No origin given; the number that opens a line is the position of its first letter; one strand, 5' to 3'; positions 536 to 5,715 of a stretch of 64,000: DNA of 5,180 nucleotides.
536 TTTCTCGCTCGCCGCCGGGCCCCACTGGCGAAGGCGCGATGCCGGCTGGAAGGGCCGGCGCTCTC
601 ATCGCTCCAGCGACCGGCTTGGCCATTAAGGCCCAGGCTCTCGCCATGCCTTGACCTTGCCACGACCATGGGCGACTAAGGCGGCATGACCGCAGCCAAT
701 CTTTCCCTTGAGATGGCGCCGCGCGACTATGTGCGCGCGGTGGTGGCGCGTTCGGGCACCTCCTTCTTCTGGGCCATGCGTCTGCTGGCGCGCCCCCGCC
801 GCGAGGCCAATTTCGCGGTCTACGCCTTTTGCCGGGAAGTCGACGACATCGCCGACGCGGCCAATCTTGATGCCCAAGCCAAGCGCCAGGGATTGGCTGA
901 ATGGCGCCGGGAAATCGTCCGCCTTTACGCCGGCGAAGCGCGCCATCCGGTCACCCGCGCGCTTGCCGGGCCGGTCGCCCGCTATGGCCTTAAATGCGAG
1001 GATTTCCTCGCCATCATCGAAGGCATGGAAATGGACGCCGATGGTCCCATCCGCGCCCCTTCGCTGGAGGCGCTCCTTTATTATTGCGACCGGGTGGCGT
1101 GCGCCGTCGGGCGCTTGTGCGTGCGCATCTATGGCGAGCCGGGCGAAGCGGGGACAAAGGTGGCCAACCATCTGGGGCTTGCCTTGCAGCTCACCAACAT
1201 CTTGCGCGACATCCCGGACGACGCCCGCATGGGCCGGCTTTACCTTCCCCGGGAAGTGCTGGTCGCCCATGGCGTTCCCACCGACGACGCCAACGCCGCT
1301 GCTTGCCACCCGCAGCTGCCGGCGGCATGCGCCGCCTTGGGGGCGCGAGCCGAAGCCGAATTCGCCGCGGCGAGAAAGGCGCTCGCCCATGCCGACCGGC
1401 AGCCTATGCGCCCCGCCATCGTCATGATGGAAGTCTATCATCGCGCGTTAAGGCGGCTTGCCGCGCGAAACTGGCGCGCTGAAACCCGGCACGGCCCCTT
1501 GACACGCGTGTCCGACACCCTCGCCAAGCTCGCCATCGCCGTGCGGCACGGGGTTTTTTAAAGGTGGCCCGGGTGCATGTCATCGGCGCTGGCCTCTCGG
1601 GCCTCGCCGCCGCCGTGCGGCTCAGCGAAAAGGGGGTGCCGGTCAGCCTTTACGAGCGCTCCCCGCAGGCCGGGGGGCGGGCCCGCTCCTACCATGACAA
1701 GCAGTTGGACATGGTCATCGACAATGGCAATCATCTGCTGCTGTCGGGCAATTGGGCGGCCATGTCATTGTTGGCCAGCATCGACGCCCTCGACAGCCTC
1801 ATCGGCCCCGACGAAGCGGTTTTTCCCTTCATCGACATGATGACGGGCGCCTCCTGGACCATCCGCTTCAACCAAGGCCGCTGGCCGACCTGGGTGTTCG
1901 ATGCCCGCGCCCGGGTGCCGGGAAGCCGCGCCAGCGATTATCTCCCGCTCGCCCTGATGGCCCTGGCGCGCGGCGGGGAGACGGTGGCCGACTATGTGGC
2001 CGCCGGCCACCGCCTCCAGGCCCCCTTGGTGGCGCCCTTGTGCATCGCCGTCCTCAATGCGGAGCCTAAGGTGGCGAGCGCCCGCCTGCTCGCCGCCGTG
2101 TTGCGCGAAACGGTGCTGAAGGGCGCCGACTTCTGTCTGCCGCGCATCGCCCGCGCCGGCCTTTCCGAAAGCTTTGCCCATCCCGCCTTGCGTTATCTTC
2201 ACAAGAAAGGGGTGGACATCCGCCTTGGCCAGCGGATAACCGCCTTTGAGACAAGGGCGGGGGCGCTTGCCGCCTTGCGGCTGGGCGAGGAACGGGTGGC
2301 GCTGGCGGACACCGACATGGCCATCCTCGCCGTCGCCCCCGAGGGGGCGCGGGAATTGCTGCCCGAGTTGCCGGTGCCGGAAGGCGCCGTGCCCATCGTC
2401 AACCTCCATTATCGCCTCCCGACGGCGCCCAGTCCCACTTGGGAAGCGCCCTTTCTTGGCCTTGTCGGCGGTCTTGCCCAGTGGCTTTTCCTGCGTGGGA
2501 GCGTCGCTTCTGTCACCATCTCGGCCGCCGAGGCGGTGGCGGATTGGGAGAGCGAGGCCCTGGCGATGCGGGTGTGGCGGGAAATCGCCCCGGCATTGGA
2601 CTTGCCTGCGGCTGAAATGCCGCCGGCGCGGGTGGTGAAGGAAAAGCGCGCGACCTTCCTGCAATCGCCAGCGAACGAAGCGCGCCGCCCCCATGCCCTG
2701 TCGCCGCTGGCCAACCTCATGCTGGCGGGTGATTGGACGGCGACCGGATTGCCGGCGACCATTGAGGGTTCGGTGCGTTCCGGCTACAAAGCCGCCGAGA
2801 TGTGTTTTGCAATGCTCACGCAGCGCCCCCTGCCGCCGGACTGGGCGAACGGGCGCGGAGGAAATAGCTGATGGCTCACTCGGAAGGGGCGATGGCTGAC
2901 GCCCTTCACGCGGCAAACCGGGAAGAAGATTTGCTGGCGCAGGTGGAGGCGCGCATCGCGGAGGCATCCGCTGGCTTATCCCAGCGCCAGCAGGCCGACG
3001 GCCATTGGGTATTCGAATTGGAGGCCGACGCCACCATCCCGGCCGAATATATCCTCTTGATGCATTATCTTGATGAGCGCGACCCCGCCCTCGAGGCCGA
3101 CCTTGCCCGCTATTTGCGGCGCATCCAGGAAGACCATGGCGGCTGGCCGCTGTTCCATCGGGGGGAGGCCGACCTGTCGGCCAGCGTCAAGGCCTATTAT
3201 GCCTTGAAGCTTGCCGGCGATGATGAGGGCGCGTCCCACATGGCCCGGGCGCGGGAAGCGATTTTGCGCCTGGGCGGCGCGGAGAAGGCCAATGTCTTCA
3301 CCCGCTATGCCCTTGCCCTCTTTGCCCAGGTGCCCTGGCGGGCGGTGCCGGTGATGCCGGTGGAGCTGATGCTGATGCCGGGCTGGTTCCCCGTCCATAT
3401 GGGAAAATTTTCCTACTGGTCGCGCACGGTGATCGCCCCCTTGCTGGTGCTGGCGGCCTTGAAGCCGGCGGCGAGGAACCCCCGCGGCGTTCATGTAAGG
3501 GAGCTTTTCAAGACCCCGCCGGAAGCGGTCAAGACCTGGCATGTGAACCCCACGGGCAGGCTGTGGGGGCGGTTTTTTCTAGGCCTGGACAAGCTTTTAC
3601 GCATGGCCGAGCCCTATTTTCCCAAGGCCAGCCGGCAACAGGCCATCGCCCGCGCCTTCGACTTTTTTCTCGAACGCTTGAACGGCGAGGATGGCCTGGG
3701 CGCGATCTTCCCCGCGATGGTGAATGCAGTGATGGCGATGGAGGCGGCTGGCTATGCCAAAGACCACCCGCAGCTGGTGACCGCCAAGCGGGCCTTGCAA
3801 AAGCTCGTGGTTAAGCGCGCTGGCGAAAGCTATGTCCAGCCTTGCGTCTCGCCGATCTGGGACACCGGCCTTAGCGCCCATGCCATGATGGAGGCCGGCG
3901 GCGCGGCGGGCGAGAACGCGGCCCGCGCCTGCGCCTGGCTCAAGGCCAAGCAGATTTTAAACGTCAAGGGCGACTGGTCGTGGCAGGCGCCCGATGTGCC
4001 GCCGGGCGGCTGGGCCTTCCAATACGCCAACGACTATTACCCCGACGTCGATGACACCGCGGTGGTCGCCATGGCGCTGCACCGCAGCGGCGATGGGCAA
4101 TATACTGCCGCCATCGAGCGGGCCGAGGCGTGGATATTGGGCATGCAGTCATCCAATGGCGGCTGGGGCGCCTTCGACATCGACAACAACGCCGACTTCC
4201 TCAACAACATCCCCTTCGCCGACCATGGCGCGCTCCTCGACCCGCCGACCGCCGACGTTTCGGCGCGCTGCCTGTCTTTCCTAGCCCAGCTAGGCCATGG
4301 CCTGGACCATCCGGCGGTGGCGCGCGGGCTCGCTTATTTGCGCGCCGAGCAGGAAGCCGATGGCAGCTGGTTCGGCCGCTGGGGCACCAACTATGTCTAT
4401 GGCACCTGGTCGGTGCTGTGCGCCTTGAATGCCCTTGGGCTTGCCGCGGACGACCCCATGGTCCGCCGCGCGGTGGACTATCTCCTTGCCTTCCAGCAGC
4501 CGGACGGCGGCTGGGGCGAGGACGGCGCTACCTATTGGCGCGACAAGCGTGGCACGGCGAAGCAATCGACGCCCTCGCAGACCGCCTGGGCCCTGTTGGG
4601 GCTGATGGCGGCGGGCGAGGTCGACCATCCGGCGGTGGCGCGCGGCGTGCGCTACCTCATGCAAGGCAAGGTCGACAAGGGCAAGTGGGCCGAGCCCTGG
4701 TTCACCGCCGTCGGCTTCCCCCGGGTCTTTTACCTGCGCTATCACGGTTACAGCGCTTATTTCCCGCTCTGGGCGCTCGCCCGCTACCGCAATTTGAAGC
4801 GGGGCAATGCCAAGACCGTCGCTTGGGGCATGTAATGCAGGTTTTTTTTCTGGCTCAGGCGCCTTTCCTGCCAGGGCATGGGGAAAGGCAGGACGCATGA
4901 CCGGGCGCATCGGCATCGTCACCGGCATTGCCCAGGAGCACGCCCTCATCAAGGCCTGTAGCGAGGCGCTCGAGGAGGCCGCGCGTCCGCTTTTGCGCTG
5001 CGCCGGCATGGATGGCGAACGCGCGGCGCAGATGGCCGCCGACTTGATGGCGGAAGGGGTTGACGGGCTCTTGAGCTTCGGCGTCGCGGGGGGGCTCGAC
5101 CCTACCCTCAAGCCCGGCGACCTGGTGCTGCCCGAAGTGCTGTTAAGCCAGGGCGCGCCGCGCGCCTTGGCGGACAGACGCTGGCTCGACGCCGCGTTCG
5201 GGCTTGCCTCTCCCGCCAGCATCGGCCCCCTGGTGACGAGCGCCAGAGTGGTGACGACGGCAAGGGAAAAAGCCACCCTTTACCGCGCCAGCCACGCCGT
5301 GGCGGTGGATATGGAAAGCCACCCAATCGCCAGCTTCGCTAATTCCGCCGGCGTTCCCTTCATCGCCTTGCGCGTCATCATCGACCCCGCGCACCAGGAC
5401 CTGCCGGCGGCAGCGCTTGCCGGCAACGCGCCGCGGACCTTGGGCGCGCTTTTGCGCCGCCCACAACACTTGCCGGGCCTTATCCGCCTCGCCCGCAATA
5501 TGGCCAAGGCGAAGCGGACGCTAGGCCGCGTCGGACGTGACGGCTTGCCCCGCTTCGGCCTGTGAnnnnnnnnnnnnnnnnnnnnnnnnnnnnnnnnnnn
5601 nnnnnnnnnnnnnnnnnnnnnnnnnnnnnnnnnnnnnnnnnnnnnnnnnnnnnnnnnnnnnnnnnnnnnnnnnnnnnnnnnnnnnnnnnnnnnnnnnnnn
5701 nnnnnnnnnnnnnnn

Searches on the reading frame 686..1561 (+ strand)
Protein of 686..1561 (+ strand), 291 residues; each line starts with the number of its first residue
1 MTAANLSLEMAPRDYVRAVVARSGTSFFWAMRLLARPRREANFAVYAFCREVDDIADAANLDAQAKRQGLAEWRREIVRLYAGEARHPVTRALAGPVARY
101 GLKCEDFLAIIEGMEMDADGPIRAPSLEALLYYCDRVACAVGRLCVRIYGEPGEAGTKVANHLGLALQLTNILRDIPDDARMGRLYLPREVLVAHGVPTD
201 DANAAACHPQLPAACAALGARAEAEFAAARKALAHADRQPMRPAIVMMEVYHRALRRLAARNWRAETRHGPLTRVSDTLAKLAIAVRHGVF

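Call 3: search_protein_families(library=pfam, proteins=[window:686-1561:+])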
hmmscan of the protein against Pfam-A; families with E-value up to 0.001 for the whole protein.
window:686-1561:+ (291 aa): 1 family
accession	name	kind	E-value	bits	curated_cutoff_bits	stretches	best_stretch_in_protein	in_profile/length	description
PF00494.24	SQS_PSY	-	1.5e-69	235.1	26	1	21-265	2-252/263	Squalene/phytoene synthase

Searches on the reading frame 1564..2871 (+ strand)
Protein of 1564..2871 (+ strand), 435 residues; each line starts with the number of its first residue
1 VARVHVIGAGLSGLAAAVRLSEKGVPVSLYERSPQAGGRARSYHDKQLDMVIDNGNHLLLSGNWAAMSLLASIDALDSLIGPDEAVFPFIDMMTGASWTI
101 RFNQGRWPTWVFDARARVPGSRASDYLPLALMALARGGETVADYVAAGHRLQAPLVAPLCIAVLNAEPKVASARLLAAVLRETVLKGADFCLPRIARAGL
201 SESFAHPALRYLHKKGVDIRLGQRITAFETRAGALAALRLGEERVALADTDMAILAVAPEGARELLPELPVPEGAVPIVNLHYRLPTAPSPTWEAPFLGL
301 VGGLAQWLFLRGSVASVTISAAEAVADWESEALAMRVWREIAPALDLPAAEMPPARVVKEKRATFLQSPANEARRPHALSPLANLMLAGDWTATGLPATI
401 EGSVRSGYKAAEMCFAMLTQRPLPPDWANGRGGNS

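Call 3: search_protein_families(library=pfam, proteins=[window:1564-2871:+])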
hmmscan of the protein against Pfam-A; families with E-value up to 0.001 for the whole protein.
window:1564-2871:+ (435 aa): 10 families
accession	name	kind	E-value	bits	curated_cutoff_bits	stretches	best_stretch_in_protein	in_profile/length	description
PF01593.30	Amino_oxidase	-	1.5e-31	110.6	19.8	1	11-412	1-440/443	Flavin containing amine oxidoreductase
PF13450.12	NAD_binding_8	-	4.2e-14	53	21.9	1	6-62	1-55/68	NAD(P)-binding Rossmann-like domain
PF07992.20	Pyr_redox_2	-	4.2e-07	30.1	26.1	0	3-35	2-31/291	Pyridine nucleotide-disulphide oxidoreductase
PF01266.30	DAO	-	4.9e-07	30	27.9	1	4-269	2-217/353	FAD dependent oxidoreductase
PF01134.28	GIDA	-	2e-05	24.3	22.1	1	4-81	2-64/391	Glucose inhibited division protein A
PF00070.33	Pyr_redox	-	2.9e-05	24.9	22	0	3-36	1-34/82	Pyridine nucleotide-disulphide oxidoreductase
PF00890.30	FAD_binding_2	-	5.6e-05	23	20.4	1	6-39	4-37/414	FAD binding domain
PF06100.17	MCRA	-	6e-05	22.5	23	0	4-77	4-80/495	MCRA family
PF12831.13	FAD_oxidored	-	0.0003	20.6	27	1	4-40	2-38/416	FAD dependent oxidoreductase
PF01494.25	FAD_binding_3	-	0.00095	18.9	22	0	3-48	3-50/349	FAD binding domain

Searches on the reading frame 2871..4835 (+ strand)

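Call 3: search_protein_families(library=pfam, proteins=[window:2871-4835:+])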
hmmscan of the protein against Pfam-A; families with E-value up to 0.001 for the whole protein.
window:2871-4835:+ (654 aa): 4 families
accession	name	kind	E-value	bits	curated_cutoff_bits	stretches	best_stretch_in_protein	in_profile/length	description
PF13243.12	SQHop_cyclase_C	-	8.3e-136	452.6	26.1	1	326-641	1-319/319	Squalene-hopene cyclase C-terminal domain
PF13249.12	SQHop_cyclase_N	-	2e-122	408.4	26.2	1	29-316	1-289/291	Squalene-hopene cyclase N-terminal domain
PF09492.16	Pec_lyase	-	9.7e-06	25.5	22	0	395-453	44-101/292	Pectic acid lyase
PF00432.27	Prenyltrans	-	1.1e-05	25.5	26.5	0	416-550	53-169/304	Prenyltransferase alpha-alpha toroid domain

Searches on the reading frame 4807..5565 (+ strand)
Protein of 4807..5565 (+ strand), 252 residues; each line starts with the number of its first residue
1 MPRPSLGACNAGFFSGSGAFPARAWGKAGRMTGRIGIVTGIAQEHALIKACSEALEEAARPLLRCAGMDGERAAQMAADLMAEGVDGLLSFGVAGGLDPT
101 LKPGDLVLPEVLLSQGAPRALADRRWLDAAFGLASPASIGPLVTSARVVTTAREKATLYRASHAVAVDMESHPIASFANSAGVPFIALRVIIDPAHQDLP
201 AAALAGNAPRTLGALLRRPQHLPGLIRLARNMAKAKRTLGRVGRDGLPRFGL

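Call 3: search_protein_families(library=pfam, proteins=[window:4807-5565:+])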
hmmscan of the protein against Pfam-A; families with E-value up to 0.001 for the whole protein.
window:4807-5565:+ (252 aa): 1 family
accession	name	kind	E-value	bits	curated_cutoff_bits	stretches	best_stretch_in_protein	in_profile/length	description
PF01048.26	PNP_UDP_1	-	1.8e-21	77.1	25.1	1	61-198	44-203/233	Phosphorylase superfamily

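Call 5: search_protein_families(library=ncbifam, proteins=[window:4807-5565:+], max_evalue=0.01)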
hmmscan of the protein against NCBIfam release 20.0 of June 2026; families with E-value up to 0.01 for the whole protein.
window:4807-5565:+ (252 aa): 9 families
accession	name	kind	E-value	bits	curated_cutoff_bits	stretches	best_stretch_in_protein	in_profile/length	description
TIGR03468.1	HpnG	hypoth_equivalog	4.5e-52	176.7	187.1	1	55-242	16-212/212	hopanoid-associated phosphorylase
NF005476.0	PRK07077.1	equivalog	1e-36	126.5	215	1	37-241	14-226/243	phosphorylase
TIGR03664.1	fut_nucase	equivalog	2.2e-12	47.1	124.7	1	131-191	139-199/228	futalosine hydrolase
NF004079.0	PRK05584.1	equivalog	1.3e-11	44.4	169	2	137-198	141-203/232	5'-methylthioadenosine/adenosylhomocysteine nucleosidase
NF006087.0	PRK08236.1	equivalog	3.5e-08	33.4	213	1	129-192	123-187/219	futalosine hydrolase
TIGR01704.1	MTA_SAH-Nsdase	equivalog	1.6e-05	24.6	73.8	0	159-198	163-202/229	5'-methylthioadenosine/S-adenosylhomocysteine nucleosidase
NF011286.0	PRK14697.1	equivalog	0.00028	20.5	260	0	75-108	58-92/233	bifunctional 5'-methylthioadenosine/S-adenosylhomocysteine nucleosidase/phosphatase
NF005213.0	PRK06698.1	equivalog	0.00041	19.3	768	0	77-108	60-92/459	bifunctional 5'-methylthioadenosine/S-adenosylhomocysteine nucleosidase/phosphatase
TIGR01694.1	MTAP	equivalog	0.0088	15.4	274.85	0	78-113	70-104/240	S-methyl-5'-thioadenosine phosphorylase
